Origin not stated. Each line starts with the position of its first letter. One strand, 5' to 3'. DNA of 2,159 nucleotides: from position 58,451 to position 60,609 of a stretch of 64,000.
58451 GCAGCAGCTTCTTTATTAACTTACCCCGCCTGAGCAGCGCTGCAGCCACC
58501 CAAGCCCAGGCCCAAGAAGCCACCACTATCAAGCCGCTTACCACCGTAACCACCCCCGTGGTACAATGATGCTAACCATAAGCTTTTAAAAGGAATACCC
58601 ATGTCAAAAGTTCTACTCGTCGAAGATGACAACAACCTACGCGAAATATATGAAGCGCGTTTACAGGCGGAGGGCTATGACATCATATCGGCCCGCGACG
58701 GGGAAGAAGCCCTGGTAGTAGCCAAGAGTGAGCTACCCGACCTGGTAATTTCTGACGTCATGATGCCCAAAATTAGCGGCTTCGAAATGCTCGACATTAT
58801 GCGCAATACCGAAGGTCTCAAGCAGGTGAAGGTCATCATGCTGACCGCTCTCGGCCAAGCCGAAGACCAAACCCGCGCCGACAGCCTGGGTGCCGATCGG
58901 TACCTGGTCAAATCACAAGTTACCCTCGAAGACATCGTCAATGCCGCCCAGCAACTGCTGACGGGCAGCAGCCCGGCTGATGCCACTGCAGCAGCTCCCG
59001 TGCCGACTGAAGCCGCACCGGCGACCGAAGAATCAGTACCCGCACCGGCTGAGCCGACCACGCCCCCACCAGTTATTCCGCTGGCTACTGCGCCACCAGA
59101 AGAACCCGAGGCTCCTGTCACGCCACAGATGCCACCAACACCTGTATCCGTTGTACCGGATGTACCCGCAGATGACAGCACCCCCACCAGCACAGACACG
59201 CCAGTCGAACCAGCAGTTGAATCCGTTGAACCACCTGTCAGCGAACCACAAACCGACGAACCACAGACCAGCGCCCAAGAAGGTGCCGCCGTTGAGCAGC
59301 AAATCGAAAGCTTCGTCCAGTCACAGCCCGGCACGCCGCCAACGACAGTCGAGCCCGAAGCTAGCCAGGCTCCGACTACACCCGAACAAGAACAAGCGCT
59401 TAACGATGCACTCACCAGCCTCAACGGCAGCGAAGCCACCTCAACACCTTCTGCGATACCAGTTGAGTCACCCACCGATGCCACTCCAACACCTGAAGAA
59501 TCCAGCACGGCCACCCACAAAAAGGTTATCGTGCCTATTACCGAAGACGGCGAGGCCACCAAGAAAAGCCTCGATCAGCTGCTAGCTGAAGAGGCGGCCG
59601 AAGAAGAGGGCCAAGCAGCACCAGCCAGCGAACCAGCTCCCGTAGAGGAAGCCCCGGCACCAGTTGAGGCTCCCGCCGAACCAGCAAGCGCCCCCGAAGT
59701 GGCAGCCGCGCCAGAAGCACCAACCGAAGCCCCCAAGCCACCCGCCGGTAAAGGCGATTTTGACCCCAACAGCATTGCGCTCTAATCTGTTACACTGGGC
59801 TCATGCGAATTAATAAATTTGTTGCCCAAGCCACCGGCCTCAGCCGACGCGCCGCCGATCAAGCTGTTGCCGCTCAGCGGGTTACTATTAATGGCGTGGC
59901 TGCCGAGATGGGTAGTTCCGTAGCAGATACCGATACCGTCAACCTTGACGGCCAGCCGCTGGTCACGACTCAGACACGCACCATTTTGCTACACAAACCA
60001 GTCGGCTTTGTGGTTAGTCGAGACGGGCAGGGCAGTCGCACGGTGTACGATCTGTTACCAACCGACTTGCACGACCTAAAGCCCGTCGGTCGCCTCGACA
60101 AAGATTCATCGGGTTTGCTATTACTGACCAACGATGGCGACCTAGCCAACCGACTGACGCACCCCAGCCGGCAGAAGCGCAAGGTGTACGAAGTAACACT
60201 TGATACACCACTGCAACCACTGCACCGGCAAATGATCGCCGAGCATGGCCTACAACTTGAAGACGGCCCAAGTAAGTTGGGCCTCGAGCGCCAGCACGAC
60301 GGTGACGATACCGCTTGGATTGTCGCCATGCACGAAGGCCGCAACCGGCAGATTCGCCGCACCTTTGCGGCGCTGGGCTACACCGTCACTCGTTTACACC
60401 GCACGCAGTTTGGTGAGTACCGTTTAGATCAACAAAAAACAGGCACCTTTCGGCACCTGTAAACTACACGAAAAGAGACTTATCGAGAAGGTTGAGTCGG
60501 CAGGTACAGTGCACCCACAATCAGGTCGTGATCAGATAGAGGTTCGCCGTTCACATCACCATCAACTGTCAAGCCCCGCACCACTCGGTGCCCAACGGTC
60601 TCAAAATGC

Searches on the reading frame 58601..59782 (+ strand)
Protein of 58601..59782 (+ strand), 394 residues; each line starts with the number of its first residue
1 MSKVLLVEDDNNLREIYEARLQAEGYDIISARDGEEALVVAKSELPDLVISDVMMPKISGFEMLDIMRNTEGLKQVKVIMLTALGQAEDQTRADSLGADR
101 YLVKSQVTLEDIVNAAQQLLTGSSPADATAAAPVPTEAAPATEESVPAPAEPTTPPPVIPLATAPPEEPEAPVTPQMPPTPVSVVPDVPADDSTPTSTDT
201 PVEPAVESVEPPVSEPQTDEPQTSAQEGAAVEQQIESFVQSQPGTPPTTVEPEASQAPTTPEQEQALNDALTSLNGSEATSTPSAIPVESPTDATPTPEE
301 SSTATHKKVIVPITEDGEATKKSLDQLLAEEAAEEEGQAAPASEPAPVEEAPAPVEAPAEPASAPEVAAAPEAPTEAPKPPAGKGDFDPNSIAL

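Call 98: search_protein_families(library=pfam, proteins=[window:58601-59782:+], max_evalue=0.00001)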
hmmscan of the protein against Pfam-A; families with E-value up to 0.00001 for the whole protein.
window:58601-59782:+ (394 aa): 1 family
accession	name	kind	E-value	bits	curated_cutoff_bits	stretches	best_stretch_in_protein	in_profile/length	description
PF00072.30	Response_reg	-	8.4e-23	81.1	30.2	1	4-115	1-109/111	Response regulator receiver domain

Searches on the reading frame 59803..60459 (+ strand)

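Call 98: search_protein_families(library=pfam, proteins=[window:59803-60459:+], max_evalue=0.00001)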
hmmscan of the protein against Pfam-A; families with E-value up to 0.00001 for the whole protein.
window:59803-60459:+ (219 aa): 1 family
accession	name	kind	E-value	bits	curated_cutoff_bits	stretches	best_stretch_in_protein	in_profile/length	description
PF00849.27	PseudoU_synth_2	-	3.2e-20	73.3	26.8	1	60-190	2-152/152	RNA pseudouridylate synthase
